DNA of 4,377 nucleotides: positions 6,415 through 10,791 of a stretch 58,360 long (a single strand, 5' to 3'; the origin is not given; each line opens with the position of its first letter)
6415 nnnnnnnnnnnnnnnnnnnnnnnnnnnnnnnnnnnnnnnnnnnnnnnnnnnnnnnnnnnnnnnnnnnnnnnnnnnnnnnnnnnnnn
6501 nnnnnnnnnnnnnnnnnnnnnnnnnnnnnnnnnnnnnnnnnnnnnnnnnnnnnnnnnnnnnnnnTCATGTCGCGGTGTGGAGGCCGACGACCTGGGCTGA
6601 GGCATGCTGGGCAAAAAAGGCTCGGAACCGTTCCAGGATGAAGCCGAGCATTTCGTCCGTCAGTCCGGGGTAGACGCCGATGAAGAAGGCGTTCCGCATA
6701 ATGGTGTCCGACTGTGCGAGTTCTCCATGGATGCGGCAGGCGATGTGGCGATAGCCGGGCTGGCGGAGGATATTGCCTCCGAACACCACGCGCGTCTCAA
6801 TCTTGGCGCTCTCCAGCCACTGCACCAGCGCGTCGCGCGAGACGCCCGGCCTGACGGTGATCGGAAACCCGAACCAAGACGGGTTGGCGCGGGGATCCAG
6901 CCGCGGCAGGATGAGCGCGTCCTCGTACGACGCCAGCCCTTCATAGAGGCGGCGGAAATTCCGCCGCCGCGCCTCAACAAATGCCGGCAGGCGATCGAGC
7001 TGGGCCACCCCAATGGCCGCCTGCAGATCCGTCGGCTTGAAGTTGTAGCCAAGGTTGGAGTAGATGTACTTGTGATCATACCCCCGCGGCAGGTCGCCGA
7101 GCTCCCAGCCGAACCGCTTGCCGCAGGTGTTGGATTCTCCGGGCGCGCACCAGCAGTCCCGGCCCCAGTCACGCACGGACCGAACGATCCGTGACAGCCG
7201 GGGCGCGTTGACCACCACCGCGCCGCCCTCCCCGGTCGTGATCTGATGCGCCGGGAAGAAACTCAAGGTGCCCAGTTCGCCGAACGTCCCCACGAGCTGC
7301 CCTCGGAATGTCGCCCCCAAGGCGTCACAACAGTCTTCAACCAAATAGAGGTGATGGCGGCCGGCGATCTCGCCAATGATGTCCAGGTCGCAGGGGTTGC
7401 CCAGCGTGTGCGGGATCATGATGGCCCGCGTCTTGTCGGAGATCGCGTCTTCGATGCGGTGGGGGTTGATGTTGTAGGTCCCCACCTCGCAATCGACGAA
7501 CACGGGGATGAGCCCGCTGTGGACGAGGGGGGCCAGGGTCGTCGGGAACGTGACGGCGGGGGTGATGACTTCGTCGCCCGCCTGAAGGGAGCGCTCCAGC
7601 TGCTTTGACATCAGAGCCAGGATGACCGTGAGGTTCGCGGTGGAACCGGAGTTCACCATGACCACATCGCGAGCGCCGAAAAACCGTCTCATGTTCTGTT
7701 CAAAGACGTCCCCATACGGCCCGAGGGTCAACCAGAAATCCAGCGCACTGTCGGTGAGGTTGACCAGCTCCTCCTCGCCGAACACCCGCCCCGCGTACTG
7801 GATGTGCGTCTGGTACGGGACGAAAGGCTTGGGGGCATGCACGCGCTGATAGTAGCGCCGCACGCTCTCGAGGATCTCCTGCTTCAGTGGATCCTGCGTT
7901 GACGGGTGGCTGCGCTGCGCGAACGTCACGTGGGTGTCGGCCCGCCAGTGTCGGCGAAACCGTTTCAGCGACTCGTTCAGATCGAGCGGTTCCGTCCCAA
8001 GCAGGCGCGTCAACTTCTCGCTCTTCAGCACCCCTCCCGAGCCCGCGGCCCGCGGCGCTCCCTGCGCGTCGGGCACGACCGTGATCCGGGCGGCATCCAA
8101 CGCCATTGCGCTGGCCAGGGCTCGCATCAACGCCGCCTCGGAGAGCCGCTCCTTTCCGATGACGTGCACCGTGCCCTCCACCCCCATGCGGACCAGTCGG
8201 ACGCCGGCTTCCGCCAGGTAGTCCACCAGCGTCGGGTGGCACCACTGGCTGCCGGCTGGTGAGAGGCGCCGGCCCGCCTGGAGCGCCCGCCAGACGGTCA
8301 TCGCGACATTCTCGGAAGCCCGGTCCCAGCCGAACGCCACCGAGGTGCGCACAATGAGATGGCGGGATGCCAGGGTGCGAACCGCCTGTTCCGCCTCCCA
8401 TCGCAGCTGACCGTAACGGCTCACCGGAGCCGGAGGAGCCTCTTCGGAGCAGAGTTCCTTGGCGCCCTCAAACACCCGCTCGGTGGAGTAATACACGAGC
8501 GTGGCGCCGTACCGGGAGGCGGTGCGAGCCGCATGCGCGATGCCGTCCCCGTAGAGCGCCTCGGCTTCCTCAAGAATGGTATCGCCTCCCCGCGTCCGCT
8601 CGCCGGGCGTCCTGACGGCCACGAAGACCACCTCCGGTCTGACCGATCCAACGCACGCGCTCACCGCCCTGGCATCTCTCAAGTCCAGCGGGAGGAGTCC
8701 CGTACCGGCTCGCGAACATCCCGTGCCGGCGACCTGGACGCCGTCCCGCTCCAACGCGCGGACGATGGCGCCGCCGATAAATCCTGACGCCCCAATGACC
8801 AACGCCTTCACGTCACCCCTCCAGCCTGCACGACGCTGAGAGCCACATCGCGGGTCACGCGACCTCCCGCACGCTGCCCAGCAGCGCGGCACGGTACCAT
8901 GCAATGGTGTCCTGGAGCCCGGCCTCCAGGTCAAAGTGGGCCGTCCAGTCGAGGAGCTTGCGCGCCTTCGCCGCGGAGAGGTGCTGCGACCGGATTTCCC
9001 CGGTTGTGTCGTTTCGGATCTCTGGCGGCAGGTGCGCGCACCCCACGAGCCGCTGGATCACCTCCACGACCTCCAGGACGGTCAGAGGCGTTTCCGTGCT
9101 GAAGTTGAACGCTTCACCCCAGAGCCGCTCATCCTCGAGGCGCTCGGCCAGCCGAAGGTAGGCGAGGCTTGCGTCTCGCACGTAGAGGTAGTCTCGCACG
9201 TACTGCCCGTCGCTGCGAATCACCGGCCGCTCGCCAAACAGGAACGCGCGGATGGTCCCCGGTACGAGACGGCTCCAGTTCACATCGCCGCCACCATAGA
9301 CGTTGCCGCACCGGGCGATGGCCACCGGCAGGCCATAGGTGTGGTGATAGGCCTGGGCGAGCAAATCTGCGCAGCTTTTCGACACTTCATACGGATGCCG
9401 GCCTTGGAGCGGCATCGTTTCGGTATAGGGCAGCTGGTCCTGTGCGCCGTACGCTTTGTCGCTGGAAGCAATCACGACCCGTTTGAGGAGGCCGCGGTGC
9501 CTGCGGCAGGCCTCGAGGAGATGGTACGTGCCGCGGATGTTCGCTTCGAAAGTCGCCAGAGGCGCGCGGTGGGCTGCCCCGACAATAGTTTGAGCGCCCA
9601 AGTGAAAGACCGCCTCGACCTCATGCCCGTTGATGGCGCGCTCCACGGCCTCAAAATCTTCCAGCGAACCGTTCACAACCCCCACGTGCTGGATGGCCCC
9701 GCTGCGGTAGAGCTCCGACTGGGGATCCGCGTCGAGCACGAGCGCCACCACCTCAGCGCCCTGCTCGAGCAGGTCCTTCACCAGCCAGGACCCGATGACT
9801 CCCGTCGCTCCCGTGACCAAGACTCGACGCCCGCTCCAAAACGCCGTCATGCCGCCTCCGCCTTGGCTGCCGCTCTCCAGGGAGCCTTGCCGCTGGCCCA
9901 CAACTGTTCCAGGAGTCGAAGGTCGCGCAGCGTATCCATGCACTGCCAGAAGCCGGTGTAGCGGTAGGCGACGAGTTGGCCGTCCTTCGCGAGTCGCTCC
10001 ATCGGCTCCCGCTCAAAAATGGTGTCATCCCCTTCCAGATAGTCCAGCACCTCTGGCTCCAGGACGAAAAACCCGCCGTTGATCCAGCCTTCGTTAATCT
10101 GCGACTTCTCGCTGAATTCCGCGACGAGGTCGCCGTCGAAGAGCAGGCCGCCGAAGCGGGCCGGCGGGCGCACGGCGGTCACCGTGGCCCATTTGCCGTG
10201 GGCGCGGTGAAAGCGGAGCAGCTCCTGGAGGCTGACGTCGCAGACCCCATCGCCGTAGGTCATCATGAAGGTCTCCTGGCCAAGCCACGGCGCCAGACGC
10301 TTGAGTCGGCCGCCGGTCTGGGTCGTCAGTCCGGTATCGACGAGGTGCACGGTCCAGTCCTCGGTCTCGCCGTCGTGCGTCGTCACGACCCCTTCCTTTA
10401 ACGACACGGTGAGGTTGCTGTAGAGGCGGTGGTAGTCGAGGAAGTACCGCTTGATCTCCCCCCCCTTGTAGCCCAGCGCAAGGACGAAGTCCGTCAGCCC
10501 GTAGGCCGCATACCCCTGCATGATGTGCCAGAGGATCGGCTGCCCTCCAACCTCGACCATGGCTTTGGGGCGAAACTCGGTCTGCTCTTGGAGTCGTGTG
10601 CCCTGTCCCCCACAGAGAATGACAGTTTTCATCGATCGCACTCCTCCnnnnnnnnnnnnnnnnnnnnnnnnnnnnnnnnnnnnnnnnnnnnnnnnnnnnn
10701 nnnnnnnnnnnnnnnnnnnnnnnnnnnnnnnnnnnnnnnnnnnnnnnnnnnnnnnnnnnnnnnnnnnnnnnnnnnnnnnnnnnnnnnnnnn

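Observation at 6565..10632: RfbH (E1) fused to an SDR domain with an altered catalytic motif, and no E3 reductase in sight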

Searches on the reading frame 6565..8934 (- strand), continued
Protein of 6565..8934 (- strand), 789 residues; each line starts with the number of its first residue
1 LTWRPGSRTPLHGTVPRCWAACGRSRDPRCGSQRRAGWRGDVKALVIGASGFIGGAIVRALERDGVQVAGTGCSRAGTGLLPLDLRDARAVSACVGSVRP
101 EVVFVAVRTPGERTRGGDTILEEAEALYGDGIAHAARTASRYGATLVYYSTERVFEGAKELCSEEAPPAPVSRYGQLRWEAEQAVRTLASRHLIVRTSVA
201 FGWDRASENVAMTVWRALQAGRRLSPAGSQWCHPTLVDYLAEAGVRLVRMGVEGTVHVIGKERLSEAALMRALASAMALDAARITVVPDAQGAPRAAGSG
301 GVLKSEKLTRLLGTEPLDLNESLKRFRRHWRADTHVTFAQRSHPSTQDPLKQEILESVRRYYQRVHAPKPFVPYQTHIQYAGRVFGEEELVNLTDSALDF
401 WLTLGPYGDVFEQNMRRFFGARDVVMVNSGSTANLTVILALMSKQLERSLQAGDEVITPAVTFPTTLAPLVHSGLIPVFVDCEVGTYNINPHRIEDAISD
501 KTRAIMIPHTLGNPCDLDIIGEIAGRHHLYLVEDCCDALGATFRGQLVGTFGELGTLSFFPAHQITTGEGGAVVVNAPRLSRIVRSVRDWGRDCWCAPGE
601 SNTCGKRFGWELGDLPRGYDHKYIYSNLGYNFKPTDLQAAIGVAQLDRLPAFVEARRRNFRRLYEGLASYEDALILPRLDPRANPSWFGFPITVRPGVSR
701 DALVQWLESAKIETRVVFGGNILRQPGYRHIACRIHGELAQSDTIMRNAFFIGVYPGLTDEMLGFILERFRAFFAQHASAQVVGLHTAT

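Call 53: search_solved_structures(query=P0001, max_evalue=1e-10, show_alignments=1)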
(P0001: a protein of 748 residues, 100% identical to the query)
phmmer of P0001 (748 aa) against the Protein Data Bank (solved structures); distinct sequences matched with E-value up to 1e-10: 63 (the best 60 are shown).
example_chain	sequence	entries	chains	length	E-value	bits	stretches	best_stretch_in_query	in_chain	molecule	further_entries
3bcx_A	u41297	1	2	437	1.5e-146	493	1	305-734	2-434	CDP-6-deoxy-L-threo-D-glycero-4-hexulose-3-dehydrase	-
3bb8_A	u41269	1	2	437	2.6e-145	488.9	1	305-734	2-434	CDP-4-keto-6-deoxy-D-glucose-3-dehydrase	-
2gms_A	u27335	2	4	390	5.3e-60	206.8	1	355-715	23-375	Putative pyridoxamine 5-phosphate-dependent dehydrase, Wbdk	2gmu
3b8x_A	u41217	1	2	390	4.9e-59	203.6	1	355-715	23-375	Pyridoxamine 5-phosphate-dependent dehydrase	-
2r0t_A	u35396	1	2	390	8.8e-59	202.8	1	355-715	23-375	Pyridoxamine 5-phosphate-dependent dehydrase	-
3gr9_A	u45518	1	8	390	2.2e-58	201.5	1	355-715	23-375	ColD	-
9wvy_A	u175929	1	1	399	5.8e-47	163.7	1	345-719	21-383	Putative NDP-4-keto-6-deoxyglucose-3-dehydratase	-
7b0m_AAA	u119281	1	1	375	1.8e-46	162.1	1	354-552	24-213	Sugar aminotransferase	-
3bn1_A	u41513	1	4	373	3.7e-41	144.5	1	360-552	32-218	Perosamine synthetase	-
3dr7_A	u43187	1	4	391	4.3e-41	144.3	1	360-552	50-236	Putative perosamine synthetase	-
3dr4_A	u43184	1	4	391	6.4e-41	143.7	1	360-552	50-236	Putative perosamine synthetase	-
7b0d_A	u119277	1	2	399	1.2e-37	132.9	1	359-551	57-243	Glutamine--scyllo-inositol transaminase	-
3frk_A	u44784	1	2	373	1.2e-35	126.3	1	360-551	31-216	QdtB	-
7l7x_AAA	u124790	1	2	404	1.2e-35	126.3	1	404-640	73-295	DegT/DnrJ/EryC1/StrS aminotransferase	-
5w71_A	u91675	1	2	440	5.9e-32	114.1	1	370-649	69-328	L-glutamine:2-deoxy-scyllo-inosose aminotransferase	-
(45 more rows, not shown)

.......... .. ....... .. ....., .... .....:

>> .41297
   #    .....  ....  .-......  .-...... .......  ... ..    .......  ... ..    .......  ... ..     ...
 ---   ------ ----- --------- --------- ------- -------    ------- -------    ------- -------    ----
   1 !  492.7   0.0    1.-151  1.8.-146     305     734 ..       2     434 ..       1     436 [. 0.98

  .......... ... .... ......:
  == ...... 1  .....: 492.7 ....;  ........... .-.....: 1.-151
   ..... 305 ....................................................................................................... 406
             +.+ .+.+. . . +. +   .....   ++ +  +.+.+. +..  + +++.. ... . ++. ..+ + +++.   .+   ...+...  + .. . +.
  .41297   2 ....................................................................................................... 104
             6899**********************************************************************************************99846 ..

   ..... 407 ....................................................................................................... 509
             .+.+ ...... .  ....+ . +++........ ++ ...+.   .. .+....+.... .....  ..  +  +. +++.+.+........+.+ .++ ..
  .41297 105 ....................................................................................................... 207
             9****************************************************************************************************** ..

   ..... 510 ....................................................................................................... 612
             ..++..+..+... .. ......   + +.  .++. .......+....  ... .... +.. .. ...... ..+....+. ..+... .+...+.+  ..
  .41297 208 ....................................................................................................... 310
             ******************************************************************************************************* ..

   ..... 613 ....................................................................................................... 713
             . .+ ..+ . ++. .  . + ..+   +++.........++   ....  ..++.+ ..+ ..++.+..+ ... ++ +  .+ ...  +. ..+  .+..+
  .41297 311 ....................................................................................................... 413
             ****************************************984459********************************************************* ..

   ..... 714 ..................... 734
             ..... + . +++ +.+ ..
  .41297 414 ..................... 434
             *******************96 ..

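Call 55: find_encoding_contigs(protein=P0001, flank=3000, max_places=4)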
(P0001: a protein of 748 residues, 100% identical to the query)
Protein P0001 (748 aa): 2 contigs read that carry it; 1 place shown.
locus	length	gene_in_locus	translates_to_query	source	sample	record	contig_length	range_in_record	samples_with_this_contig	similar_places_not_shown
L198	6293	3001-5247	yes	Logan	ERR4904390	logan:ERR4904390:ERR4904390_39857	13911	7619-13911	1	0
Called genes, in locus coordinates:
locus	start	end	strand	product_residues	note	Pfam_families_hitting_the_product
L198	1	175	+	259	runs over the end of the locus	PF02348:CTP_transf_3, PF12804:NTP_transf_3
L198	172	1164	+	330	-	PF00389:2-Hacid_dh, PF02826:2-Hacid_dh_C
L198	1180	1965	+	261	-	PF00483:NTP_transferase, PF12804:NTP_transf_3 (weak)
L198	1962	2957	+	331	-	PF01073:3Beta_HSD, PF01370:Epimerase, PF02719:Polysacc_synt_2, PF04321:RmlD_sub_bind, PF05368:NmrA, PF16363:GDP_Man_Dehyd, PF07993:NAD_binding_4, PF13460:NAD_binding_10, +1 more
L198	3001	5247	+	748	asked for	PF01370:Epimerase, PF04321:RmlD_sub_bind, PF01041:DegT_DnrJ_EryC1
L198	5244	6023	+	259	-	PF00535:Glycos_transf_2, PF13641:Glyco_tranf_2_3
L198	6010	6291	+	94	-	?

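Call 73: search_protein_families(library=pfam, proteins=[L006:9525-9974:+], max_evalue=0.001)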
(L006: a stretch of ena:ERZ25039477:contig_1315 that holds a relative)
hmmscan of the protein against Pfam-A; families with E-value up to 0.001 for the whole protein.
L006:9525-9974:+ (149 aa): 3 families
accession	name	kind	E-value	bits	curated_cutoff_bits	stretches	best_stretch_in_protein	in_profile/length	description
PF00908.23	dTDP_sugar_isom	-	1.8e-09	38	27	1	2-144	4-152/168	dTDP-4-dehydrorhamnose 3,5-epimerase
PF14667.12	Polysacc_synt_C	-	1.5e-06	28.7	28.7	1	15-128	3-106/111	Polysaccharide biosynthesis C-terminal domain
PF05523.17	FdtA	-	0.00071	19.8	23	0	5-132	3-121/131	WxcM-like, C-terminal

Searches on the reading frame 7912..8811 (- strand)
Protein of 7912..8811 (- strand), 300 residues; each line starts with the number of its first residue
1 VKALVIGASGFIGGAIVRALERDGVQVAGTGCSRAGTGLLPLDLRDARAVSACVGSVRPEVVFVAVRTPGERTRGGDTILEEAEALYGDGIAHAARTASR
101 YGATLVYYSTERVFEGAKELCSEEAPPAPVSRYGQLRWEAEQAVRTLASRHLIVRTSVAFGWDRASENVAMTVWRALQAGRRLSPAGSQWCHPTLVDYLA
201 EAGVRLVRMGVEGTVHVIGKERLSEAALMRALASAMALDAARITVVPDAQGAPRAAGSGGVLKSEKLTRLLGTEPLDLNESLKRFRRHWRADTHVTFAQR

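Call 89: search_protein_representatives(protein=window:7912-8811:-)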
Query: 300 residues. Proteins with E-value up to 0.001 (for the whole library): 13667; up to 1e-10: 2866; up to 1e-30: 36. The best 150 are listed.
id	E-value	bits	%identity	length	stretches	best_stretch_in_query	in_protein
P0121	5.4e-73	262.4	37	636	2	1-296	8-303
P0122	1.9e-62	227.8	46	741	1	2-296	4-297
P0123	5.0e-61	223.1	43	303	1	1-292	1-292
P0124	5.2e-60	219.8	43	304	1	1-293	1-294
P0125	1.6e-54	201.8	42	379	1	1-297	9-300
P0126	2.2e-52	194.7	40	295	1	1-291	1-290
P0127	1.2e-46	176.0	49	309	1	80-256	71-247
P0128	2.5e-46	174.9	34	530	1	1-290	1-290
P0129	3.7e-46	174.3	42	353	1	1-295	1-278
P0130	3.4e-45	171.2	39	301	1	3-292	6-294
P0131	8.1e-43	163.4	42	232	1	1-228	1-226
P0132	2.4e-42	161.8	37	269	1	38-291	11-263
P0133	1.6e-41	159.1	37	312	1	3-292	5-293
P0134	5.0e-40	154.2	40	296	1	1-275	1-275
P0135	5.6e-40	154.0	38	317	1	2-291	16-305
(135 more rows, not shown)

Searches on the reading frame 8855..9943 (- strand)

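Call 3: search_protein_families(library=pfam, proteins=[window:8855-9943:-], max_evalue=0.01)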
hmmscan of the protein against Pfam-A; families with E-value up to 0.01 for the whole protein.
window:8855-9943:- (362 aa): 10 families
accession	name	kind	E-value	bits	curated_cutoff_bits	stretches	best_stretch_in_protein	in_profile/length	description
PF16363.11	GDP_Man_Dehyd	-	8e-52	177.2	27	1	42-346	1-332/332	GDP-mannose 4,6 dehydratase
PF01370.27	Epimerase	-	4.7e-50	170.7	20.9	1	41-271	1-230/240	NAD dependent epimerase/dehydratase family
PF02719.21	Polysacc_synt_2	-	4.3e-16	59.4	20.2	1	41-217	1-173/293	Polysaccharide biosynthesis protein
PF07993.18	NAD_binding_4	-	1.5e-15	57.5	20.1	2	107-225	87-210/258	Male sterility protein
PF01073.25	3Beta_HSD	-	1.5e-14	54.1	22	1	42-288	1-255/280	3-beta hydroxysteroid dehydrogenase/isomerase family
PF04321.23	RmlD_sub_bind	-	9.9e-14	51.5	27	1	40-224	2-160/287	RmlD substrate binding domain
PF13460.12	NAD_binding_10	-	8.9e-12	45.7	27.2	1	45-171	1-109/184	NAD(P)H-binding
PF05368.20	NmrA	-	1.6e-09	38.2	27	1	40-113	4-74/298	NmrA-like family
PF08659.16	KR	-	2.6e-05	24.6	22.6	1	41-174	3-150/180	KR domain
PF00106.31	adh_short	-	0.001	19.1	26.6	1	40-105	2-69/195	short chain dehydrogenase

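Call 4: search_protein_families(library=ncbifam, proteins=[window:8855-9943:-], max_evalue=0.001)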
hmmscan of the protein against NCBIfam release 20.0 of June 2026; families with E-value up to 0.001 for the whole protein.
window:8855-9943:- (362 aa): 46 families (the best 25 are shown)
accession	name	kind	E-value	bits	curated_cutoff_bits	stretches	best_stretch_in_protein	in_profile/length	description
TIGR02622.1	CDP_4_6_dhtase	equivalog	8.2e-63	212.7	278.45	1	35-353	1-333/352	CDP-glucose 4,6-dehydratase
TIGR01181.1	dTDP_gluc_dehyt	equivalog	1.8e-53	181.7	365.1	1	40-352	1-313/321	dTDP-glucose 4,6-dehydratase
TIGR04180.1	EDH_00030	hypoth_equivalog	1e-42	146.3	475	1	41-337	1-296/297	NAD-dependent 4,6-dehydratase LegB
TIGR01179.1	galE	equivalog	1.3e-42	145.8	262.3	2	40-218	1-179/332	UDP-glucose 4-epimerase GalE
NF007582.0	PRK10217.1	equivalog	1.3e-32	113.3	698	1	39-352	2-333/355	dTDP-glucose 4,6-dehydratase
NF007490.0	PRK10084.1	subfamily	4.8e-29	101.5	649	1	40-352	2-336/361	dTDP-glucose 4,6-dehydratase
NF007956.0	PRK10675.1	subfamily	5.3e-25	88.3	394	2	40-193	2-157/338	UDP-glucose 4-epimerase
TIGR03466.1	HpnA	hypoth_equivalog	9.9e-21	74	367.65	1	40-220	2-175/327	hopanoid-associated sugar epimerase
NF042422.1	oxyalk_red_OleD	equivalog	6.3e-18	65.2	580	1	40-303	2-253/329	2-alkyl-3-oxoalkanoate reductase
NF042423.1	oxyalk_red_Shew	equivalog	4.8e-17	62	580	1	39-307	9-261/331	2-alkyl-3-oxoalkanoate reductase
NF011728.1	PRK15181.1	equivalog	8.1e-17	61.2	760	1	38-350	15-337/348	Vi polysaccharide biosynthesis UDP-N-acetylglucosaminuronic acid C-4 epimerase TviC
NF043036.1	ErythonDh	equivalog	1.6e-16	60.4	325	1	40-200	2-164/321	D-erythronate dehydrogenase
TIGR01746.1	Thioester-redct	subfamily_domain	3e-16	59.6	213.35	1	41-300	2-280/371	thioester reductase domain-containing protein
TIGR01472.1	gmd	equivalog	1.1e-15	57.8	415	1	41-205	3-175/342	GDP-mannose 4,6-dehydratase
TIGR02197.1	heptose_epim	equivalog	2.9e-15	56.2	274.6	1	41-351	1-314/316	ADP-glyceromanno-heptose 6-epimerase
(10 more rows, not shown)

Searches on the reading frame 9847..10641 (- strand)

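Call 3: search_protein_families(library=pfam, proteins=[window:9847-10641:-], max_evalue=0.01)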
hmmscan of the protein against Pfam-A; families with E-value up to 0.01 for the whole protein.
window:9847-10641:- (264 aa): 2 families
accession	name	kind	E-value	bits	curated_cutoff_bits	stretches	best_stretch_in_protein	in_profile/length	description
PF00483.29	NTP_transferase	-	4.5e-15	56.3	21.2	1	5-203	1-190/245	Nucleotidyl transferase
PF12804.13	NTP_transf_3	-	2.6e-07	31.4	27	1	7-109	2-103/160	MobA-like NTP transferase domain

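Call 4: search_protein_families(library=ncbifam, proteins=[window:9847-10641:-], max_evalue=0.001)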
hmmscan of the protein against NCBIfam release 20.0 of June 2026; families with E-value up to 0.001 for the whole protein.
window:9847-10641:- (264 aa): 19 families
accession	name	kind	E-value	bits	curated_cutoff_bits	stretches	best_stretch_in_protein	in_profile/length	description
TIGR02623.1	G1P_cyt_trans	equivalog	4.5e-106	353.9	300.25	1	4-256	1-253/255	glucose-1-phosphate cytidylyltransferase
TIGR03992.1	Arch_glmU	subfamily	1.4e-23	83.4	292.1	2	4-74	1-71/393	bifunctional sugar-1-phosphate nucleotidylyltransferase/acetyltransferase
NF052502.1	man1P_GTase_Rv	exception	4.3e-21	75.2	440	1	5-240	2-222/352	mannose-1-phosphate guanylyltransferase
NF045761.1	NAMPUrTaseMurU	equivalog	3.2e-17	63.1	250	2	4-83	1-80/226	N-acetylmuramate alpha-1-phosphate uridylyltransferase MurU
NF049965.1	GlMnHpPGnyltfHddC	equivalog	6.9e-17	61.8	300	1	4-206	1-179/221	D-glycero-D-manno-heptose 1-phosphate guanosyltransferase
NF041313.1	UDPGP_AglF_Halo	equivalog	7e-17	61.7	400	1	4-71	1-68/234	UTP--glucose-1-phosphate uridylyltransferase AglF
NF041173.1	Sug_nt_acttase_Thmprot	equivalog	4.7e-12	45.5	600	1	4-232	1-211/405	bifunctional sugar-1-phosphate nucleotidylyltransferase/acetyltransferase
TIGR01208.1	rmlA_long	equivalog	1.2e-11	44.1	320.25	1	5-181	1-160/353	glucose-1-phosphate thymidylyltransferase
NF041135.1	IPPtranDIPPsyn_Thcocales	equivalog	1.1e-09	37.8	580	1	4-74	1-67/419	bifunctional L-myo-inositol-1-phosphate cytidylyltransferase/CDP-L-myo-inositol myo-inositolphosphotransferase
NF045697.1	MurNAcPUrMurU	equivalog_domain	1.4e-08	34.4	370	1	8-67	2-61/229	N-acetylmuramate alpha-1-phosphate uridylyltransferase MurU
TIGR02091.1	glgC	equivalog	5.8e-07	28.9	424.9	1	6-239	3-250/364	glucose-1-phosphate adenylyltransferase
TIGR01099.1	galU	equivalog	7.6e-07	29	326.8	1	4-148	2-146/261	UTP--glucose-1-phosphate uridylyltransferase GalU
TIGR01173.1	glmU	equivalog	7.9e-07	28.3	366.85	1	4-71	1-65/452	bifunctional UDP-N-acetylglucosamine diphosphorylase/glucosamine-1-phosphate N-acetyltransferase GlmU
NF003670.0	PRK05293.1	equivalog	5.6e-06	25.5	470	0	3-34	4-35/382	glucose-1-phosphate adenylyltransferase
NF010933.0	PRK14353.1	equivalog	1e-05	24.3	505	1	2-66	4-65/453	bifunctional UDP-N-acetylglucosamine diphosphorylase/glucosamine-1-phosphate N-acetyltransferase GlmU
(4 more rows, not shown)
